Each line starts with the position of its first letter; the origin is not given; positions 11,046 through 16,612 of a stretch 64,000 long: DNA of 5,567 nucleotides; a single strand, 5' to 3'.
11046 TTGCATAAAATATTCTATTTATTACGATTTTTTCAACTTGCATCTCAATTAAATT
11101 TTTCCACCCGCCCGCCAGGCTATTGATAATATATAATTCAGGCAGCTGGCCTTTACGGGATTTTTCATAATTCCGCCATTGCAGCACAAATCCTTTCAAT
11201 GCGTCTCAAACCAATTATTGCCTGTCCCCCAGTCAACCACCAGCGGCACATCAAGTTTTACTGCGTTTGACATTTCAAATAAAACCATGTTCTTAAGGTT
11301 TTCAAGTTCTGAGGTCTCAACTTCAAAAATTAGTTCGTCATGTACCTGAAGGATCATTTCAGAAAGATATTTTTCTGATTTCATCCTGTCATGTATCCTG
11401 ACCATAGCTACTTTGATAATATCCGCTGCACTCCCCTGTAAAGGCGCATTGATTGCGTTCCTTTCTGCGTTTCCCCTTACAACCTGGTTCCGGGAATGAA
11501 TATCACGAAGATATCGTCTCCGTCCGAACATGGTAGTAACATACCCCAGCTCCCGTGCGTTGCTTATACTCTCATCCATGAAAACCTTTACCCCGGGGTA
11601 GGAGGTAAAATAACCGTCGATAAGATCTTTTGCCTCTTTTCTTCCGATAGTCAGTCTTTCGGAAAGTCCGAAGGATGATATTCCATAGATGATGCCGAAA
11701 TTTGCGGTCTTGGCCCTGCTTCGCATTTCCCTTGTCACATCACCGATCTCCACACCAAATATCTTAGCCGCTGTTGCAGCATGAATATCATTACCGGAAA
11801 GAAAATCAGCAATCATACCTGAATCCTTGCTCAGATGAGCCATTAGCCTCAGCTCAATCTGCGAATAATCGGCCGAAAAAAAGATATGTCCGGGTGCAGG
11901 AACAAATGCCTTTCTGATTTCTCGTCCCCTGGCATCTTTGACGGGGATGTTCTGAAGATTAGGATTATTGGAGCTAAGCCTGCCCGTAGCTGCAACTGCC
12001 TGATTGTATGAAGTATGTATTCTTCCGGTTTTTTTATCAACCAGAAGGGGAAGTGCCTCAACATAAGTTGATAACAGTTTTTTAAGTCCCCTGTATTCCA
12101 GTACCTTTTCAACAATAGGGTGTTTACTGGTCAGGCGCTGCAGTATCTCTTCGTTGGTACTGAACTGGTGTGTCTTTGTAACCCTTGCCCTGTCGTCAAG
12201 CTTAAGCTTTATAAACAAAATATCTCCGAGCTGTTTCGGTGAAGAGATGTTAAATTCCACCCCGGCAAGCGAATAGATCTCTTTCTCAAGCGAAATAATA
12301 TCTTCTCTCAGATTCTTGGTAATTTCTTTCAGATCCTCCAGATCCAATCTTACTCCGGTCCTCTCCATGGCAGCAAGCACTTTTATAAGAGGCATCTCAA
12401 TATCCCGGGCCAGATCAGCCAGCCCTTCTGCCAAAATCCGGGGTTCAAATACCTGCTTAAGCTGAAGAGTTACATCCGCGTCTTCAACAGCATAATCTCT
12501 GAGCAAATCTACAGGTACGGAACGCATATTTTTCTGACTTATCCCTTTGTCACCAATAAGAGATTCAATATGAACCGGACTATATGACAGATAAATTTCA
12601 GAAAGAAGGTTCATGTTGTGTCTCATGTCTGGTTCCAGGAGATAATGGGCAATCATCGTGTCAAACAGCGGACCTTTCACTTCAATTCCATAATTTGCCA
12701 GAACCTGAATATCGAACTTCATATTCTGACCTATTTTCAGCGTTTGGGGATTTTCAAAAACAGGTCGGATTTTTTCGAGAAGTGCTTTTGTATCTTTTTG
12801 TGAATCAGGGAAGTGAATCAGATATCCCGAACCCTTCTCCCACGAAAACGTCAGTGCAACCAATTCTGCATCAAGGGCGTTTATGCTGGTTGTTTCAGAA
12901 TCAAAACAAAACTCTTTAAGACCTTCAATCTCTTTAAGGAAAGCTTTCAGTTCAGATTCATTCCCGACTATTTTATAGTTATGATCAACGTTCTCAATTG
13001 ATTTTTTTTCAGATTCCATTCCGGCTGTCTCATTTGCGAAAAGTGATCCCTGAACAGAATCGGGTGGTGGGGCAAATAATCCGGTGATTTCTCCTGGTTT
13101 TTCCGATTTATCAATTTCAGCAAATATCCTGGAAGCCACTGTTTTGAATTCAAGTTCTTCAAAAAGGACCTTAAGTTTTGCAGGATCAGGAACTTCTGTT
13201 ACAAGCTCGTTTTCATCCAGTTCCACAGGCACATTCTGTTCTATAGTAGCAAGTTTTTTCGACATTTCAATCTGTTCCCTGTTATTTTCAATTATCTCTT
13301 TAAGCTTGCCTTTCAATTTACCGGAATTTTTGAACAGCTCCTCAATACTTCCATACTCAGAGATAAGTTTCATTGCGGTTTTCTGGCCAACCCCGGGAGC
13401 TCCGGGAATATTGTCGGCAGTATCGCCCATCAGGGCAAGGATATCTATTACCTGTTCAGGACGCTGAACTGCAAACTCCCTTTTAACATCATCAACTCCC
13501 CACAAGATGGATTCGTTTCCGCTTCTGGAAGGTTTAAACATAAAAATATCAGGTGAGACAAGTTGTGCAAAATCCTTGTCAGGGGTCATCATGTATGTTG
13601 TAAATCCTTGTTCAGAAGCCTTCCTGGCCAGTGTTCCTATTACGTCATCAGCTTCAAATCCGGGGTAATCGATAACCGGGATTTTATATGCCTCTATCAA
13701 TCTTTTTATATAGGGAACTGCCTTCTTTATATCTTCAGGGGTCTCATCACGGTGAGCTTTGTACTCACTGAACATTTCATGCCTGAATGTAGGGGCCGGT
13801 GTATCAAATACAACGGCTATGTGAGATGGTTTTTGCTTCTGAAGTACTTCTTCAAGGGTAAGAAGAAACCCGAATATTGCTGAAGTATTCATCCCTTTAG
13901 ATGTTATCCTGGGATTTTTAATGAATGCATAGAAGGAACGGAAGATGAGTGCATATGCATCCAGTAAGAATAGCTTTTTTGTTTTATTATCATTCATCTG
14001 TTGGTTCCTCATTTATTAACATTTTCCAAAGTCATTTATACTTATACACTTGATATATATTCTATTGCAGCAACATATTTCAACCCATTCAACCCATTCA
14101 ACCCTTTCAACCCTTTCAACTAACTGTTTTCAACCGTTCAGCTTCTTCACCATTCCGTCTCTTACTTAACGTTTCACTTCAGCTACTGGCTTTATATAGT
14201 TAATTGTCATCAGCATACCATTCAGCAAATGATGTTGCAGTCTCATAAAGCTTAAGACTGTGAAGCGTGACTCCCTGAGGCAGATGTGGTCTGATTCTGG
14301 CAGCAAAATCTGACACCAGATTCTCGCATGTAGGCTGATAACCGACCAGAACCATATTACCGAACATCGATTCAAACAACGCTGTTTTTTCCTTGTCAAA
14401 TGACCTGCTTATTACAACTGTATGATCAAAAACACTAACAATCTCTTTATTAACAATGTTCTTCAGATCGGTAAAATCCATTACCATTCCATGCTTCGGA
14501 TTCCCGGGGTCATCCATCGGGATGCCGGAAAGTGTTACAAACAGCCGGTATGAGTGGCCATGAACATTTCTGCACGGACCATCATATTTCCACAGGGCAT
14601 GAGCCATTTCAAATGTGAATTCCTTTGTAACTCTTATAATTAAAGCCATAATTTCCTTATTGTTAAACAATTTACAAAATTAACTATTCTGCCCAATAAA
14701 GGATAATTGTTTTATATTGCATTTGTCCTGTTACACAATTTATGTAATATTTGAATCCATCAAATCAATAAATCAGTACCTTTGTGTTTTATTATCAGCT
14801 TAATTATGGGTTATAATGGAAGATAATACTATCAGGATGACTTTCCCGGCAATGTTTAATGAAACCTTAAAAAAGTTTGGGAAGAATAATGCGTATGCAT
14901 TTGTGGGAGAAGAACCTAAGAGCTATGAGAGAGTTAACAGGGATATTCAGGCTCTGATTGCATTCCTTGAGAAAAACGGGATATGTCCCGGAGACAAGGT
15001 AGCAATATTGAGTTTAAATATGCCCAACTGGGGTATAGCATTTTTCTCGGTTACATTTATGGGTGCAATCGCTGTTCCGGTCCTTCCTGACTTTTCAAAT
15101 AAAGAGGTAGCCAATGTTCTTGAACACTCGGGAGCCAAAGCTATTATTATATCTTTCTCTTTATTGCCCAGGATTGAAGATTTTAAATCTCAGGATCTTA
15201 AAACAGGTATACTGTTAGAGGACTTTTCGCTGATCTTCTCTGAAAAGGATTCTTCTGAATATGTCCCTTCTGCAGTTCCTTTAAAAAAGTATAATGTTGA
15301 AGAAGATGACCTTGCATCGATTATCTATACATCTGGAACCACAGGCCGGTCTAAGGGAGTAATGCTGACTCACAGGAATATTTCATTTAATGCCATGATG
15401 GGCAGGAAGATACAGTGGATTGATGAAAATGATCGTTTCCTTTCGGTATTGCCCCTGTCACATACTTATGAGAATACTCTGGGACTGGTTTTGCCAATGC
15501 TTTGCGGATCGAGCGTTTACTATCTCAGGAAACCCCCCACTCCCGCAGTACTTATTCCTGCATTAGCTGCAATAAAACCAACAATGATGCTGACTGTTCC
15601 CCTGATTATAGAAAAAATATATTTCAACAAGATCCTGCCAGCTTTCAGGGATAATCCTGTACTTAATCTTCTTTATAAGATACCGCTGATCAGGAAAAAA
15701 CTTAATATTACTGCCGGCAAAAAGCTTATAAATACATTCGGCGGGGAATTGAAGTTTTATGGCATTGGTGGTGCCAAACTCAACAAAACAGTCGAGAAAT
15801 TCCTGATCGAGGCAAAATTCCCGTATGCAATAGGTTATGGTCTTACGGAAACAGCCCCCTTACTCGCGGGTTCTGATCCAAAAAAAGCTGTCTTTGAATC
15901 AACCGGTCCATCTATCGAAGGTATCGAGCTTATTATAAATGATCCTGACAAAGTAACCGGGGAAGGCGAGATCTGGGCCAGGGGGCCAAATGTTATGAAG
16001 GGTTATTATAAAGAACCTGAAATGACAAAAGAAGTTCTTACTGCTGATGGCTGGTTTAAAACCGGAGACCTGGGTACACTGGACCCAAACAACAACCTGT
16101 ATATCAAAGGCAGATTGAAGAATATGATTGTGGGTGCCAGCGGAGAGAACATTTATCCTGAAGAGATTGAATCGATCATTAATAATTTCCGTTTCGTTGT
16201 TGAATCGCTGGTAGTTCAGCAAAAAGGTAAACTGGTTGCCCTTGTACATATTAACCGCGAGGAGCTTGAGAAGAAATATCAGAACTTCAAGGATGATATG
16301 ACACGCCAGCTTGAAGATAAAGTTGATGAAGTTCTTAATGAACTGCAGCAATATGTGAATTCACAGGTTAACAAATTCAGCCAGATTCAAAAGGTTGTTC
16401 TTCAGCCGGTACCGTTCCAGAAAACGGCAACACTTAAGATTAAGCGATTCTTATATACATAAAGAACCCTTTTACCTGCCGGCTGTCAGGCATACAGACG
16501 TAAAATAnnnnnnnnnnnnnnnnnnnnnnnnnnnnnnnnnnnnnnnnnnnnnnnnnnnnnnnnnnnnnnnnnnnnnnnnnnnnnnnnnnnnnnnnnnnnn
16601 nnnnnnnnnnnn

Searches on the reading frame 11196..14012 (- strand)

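Call 34: search_protein_families(library=ncbifam, max_evalue=1e-8, proteins=[window:11196-14012:-])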
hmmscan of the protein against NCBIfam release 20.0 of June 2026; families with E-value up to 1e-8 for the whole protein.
window:11196-14012:- (938 aa): 14 families
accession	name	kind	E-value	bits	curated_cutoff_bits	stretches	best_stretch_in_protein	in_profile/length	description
NF004397.1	PRK05755.1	equivalog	0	1119.7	720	1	12-938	1-889/889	DNA polymerase I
TIGR00593.1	pola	equivalog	1.1e-293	977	600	1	14-938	1-890/890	DNA polymerase I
NF011539.0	PRK14975.1-3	equivalog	1.9e-103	346.9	640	1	338-936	39-627/628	bifunctional 3'-5' exonuclease/DNA polymerase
NF011540.0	PRK14975.1-4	equivalog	6e-73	246.3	601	1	346-920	3-556/576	bifunctional 3'-5' exonuclease/DNA polymerase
NF011547.0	PRK14976.1-4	equivalog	1.9e-66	224.3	305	1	12-295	2-287/291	5'-3' exonuclease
NF038380.1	phage_DpoZ_1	exception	7e-63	213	500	1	368-937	5-605/607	aminoadenine-incorporating DNA polymerase DpoZ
NF011541.0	PRK14975.2-1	equivalog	9.1e-62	209.2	871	1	346-935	3-634/645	bifunctional 3'-5' exonuclease/DNA polymerase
NF011546.0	PRK14976.1-3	equivalog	1.3e-53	182.2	347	1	11-295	2-289/297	5'-3' exonuclease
NF011545.0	PRK14976.1-2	equivalog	2.1e-53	181.4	434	1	6-284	1-280/287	5'-3' exonuclease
NF011542.0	PRK14975.2-2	equivalog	5.7e-49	167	1061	1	546-900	393-749/802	bifunctional 3'-5' exonuclease/DNA polymerase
NF011543.0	PRK14975.2-3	equivalog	1.6e-48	165.4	1139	1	634-900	512-797/853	bifunctional 3'-5' exonuclease/DNA polymerase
NF007017.0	PRK09482.1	equivalog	5.1e-45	154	261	1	12-267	3-249/257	flap endonuclease Xni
NF011538.0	PRK14975.1-1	equivalog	2.9e-20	72.2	389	1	628-919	251-533/557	bifunctional 3'-5' exonuclease/DNA polymerase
NF038381.1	phage_DpoZ_2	exception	1.6e-14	53.2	350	1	535-817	311-618/754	aminoadenine-incorporating DNA polymerase DpoZ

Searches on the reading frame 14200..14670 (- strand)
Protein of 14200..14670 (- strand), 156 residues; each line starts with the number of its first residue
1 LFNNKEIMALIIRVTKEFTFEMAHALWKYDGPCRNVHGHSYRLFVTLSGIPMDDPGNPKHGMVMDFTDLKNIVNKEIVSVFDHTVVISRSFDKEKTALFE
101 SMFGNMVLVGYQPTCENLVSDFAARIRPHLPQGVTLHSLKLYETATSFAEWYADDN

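Call 34: search_protein_families(library=ncbifam, max_evalue=1e-8, proteins=[window:14200-14670:-])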
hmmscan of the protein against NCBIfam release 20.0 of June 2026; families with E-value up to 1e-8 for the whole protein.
window:14200-14670:- (156 aa): 2 families
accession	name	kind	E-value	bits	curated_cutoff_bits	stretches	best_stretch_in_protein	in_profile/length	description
TIGR00039.1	6PTHBS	subfamily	1.8e-22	80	125.5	1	12-151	2-119/124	6-pyruvoyl tetrahydropterin synthase/6-carboxytetrahydropterin synthase family protein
TIGR03367.1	queuosine_QueD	equivalog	1.8e-22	79.5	89.25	1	14-126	2-90/92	6-carboxytetrahydropterin synthase QueD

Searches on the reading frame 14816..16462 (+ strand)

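Call 34: search_protein_families(library=ncbifam, max_evalue=1e-8, proteins=[window:14816-16462:+])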
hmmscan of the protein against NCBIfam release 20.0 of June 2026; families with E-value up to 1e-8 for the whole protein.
window:14816-16462:+ (548 aa): 97 families (the best 25 are shown)
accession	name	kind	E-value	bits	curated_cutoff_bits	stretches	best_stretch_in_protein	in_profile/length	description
NF004837.0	PRK06187.1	subfamily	7.1e-76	255.5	476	2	5-272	5-278/531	long-chain-fatty-acid--CoA ligase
NF004114.0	PRK05605.1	equivalog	2.7e-63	214.2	766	3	290-520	320-559/575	long-chain-fatty-acid--CoA ligase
NF005801.1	PRK07656.1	equivalog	1.5e-60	205.2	657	2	9-234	2-234/500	FadD3 family acyl-CoA ligase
TIGR01923.1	menE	equivalog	1.9e-54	185.2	330.15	2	312-469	226-382/442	o-succinylbenzoate--CoA ligase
NF005702.0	PRK07514.1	subfamily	9e-53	179.4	558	2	340-468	301-433/506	malonyl-CoA synthase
NF006181.0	PRK08314.1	subfamily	4.7e-51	173.7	705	3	312-470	321-487/563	long-chain-fatty-acid--CoA ligase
NF052580.1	Str24CoAsynCasG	equivalog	4.8e-51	173.7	750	2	27-189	58-213/548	steroid-24-oyl-CoA synthetase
NF009233.0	PRK12583.1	subfamily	1.6e-50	172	832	3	338-467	347-482/558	fatty acid CoA ligase family protein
NF052269.1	Staph_lig_FadD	equivalog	1.8e-50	171.7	650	2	36-264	29-249/499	long-chain-fatty-acid--CoA ligase FadD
NF005463.0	PRK07059.1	subfamily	2e-50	171.7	869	2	155-468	195-490/557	long-chain-fatty-acid--CoA ligase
NF005307.0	PRK06839.1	equivalog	3.1e-49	167.9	748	2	289-469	245-427/496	o-succinylbenzoate--CoA ligase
NF004758.0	PRK06087.1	equivalog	3.6e-49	167.6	736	2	311-469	304-467/548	medium-chain fatty-acid--CoA ligase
NF002966.0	PRK03640.1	equivalog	1.4e-48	165.7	556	2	311-470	255-417/483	o-succinylbenzoate--CoA ligase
NF006523.0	PRK08974.1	equivalog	6.6e-48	163.2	884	2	318-470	333-489/561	long-chain-fatty-acid--CoA ligase FadD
NF006182.0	PRK08316.1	subfamily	1.9e-47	162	663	2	7-262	10-268/523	fatty acyl-CoA synthetase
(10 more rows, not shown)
